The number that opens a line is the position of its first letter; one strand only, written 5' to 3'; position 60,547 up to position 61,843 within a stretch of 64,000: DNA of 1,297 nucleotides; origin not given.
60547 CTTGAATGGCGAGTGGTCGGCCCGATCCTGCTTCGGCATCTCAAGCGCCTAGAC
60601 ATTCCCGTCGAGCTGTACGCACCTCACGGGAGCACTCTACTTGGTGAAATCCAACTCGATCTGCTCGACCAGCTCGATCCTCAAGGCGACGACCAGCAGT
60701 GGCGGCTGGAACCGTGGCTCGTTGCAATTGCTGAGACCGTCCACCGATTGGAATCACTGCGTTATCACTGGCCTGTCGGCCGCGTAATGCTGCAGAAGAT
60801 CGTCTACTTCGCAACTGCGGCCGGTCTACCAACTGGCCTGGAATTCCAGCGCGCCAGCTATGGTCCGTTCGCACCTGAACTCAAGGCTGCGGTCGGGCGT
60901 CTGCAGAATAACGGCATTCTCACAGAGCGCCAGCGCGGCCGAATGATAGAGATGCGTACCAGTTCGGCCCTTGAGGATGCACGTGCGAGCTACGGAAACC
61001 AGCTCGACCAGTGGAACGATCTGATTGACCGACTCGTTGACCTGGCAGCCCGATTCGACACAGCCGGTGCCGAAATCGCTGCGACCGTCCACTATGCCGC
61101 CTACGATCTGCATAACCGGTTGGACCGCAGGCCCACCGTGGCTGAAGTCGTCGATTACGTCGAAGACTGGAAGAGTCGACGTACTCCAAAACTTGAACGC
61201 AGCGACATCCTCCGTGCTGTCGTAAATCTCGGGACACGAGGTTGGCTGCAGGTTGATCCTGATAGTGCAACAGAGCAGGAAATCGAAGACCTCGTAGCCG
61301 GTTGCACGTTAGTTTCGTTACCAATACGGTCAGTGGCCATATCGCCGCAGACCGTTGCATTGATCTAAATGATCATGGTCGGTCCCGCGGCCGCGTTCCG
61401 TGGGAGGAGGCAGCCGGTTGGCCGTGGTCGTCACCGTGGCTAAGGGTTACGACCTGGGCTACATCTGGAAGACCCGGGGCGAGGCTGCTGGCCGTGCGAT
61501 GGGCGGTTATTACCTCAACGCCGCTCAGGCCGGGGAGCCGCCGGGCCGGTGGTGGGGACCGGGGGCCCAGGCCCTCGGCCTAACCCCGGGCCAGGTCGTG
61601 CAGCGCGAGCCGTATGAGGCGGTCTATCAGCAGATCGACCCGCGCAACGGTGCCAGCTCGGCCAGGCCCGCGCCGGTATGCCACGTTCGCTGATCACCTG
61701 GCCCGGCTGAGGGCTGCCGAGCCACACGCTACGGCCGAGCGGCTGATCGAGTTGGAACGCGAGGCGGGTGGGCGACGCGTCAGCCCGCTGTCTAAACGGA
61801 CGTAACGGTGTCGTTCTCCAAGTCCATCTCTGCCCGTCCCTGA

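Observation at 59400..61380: Low-G+C darT-darG cassette sitting in mobile-element debris about 13 kb from oriC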

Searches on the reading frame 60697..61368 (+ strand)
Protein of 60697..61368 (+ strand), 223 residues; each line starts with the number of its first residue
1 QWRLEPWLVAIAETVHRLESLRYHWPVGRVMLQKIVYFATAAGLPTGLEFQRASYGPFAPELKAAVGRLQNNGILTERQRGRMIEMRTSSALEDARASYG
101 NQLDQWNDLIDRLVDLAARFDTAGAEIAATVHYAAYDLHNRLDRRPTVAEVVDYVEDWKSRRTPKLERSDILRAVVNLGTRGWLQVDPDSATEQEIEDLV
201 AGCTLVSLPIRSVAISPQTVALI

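Call 36: search_protein_families(library=pfam, proteins=[window:60697-61368:+], max_evalue=10)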
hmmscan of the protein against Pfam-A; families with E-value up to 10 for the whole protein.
window:60697-61368:+ (223 aa): 1 family
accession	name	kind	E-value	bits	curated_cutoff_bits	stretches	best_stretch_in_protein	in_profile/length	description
PF13274.11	SocA_Panacea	-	0.17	13.2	25.7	1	32-86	1-61/113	Antitoxin SocA-like, Panacea domain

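Call 65: predict_structure(alignment_id=A5)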
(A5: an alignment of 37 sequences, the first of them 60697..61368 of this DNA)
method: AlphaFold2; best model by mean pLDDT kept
length: 223 residues; sequences in the alignment: 37
mean_pLDDT: 89.6   pTM: 0.85
mean pLDDT of the five models: 89.6, 88.0, 86.7, 86.1, 85.3
residues with pLDDT >= 90: 183; 70-90: 17; 50-70: 5; < 50: 18
segments of 3 or more residues with pLDDT < 50: 206-223
pLDDT, mean of each block of 10 residues (from residue 1): 88 98 92 98 97 93 96 94 93 96 98 95 96 98 98 97 92 96 96 92 51 33 36
secondary structure, 60 per line:
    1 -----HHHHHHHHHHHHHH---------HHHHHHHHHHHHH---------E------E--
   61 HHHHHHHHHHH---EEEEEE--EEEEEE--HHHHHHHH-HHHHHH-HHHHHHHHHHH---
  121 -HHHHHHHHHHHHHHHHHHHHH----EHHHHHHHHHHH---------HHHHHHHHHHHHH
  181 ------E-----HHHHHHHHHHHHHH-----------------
elements in order: H6-19 H29-41 H61-71 E75-80 E83-88 H91-98 H100-105 H107-117 H122-142 H148-158 H168-180 H193-206

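Call 67: fold_search(model_id=the predicted structure, library=pdb)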
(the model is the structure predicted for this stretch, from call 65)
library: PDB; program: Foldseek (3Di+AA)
matches with E <= 10: 437; with E <= 0.001: 2
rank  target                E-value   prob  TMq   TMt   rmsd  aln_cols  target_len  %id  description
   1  7yk3_B                4.5e-07  1.00  0.62  0.72   4.8       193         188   16  Crystal structure of DarTG toxin-antitoxin complex from Mycobacterium tuberculosis (released 2023-05-31)
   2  7yk3_D                1.3e-06  1.00  0.59  0.69   4.9       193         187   18  Crystal structure of DarTG toxin-antitoxin complex from Mycobacterium tuberculosis (released 2023-05-31)
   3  6o8l                  1.1e-01  0.63  0.17  0.34   7.8        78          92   20  Crystal Structure of C9S apo and reduced Sulfide-responsive transcriptional repressor (SqrR) from Rhodobacter capsulatus (released 2020-04-01)
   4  3pqk_A                1.9e-01  0.77  0.22  0.42   5.3        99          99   16  Crystal Structure of the transcriptional repressor BigR from Xylella fastidiosa (released 2011-06-01)
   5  3pqk_B                1.9e-01  0.77  0.22  0.41   5.4        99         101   16  Crystal Structure of the transcriptional repressor BigR from Xylella fastidiosa (released 2011-06-01)
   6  3pqk_F                2.1e-01  0.75  0.22  0.41   5.3        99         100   16  Crystal Structure of the transcriptional repressor BigR from Xylella fastidiosa (released 2011-06-01)
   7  6o8m                  2.2e-01  0.38  0.17  0.33  11.2        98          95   19  Crystal Structure of C9S apo Sulfide-responsive transcriptional repressor (SqrR) from Rhodobacter capsulated bound to di (released 2020-04-01)
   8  6jmi_B                2.4e-01  0.33  0.18  0.36  11.1       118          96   13  Crystal structure of M.tuberculosis Rv0081 (released 2019-04-10)
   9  2dqr_D                2.6e-01  0.60  0.27  0.45  10.2       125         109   15  Crystal structure of the replication terminator protein mutant RTP.E39K.R42Q (released 2007-05-29)
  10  3l09_C                2.6e-01  0.23  0.26  0.23  16.3       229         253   15  Crystal structure of Putative transcriptional regulator (JANN_22DEC04_CONTIG27_REVISED_GENE3569) from Jannaschia sp. C (released 2010-01-12)
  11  2qvo                  2.7e-01  0.89  0.25  0.53   4.8        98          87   10  Crystal structure of AF1382 from Archaeoglobus fulgidus (released 2007-09-04)
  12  2pg4_B                2.9e-01  0.91  0.28  0.59   4.6       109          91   16  Crystal structure of a putative dna binding protein (ape_0880a) from aeropyrum pernix k1 at 2.21 A resolution (released 2007-04-24)
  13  6j05_A                2.9e-01  0.66  0.21  0.40   7.0        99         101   15  Structures of two ArsR As(III)-responsive repressors: implications for the mechanism of derepression (released 2019-07-03)
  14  2dqr_C                2.9e-01  0.63  0.27  0.48   9.8       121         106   16  Crystal structure of the replication terminator protein mutant RTP.E39K.R42Q (released 2007-05-29)
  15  6o8n_B                2.9e-01  0.35  0.17  0.32  10.8        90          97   20  Crystal Structure of C9S tetrasulfide state of Sulfide-responsive transcriptional repressor (SqrR) from Rhodobacter ca (released 2020-04-01)
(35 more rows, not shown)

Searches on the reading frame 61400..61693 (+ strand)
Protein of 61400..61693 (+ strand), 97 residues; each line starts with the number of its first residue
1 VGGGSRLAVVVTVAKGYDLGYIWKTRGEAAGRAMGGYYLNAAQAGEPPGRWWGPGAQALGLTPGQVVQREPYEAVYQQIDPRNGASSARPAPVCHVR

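Call 3: search_protein_families(library=pfam, proteins=[window:61400-61693:+], max_evalue=0.01)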
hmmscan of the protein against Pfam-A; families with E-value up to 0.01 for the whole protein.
window:61400-61693:+ (97 aa): 1 family
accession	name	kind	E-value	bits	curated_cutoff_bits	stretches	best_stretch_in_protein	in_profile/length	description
PF08751.17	TrwC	-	1.4e-07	31.9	25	1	28-90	12-66/286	TrwC relaxase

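Call 4: search_protein_families(library=ncbifam, proteins=[window:61400-61693:+], max_evalue=0.01)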
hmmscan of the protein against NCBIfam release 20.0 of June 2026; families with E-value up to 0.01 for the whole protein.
window:61400-61693:+ (97 aa): 1 family
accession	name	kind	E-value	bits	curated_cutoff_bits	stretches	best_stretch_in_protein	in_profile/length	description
NF041492.1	MobF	equivalog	5e-07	29.6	100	1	28-82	25-73/299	MobF family relaxase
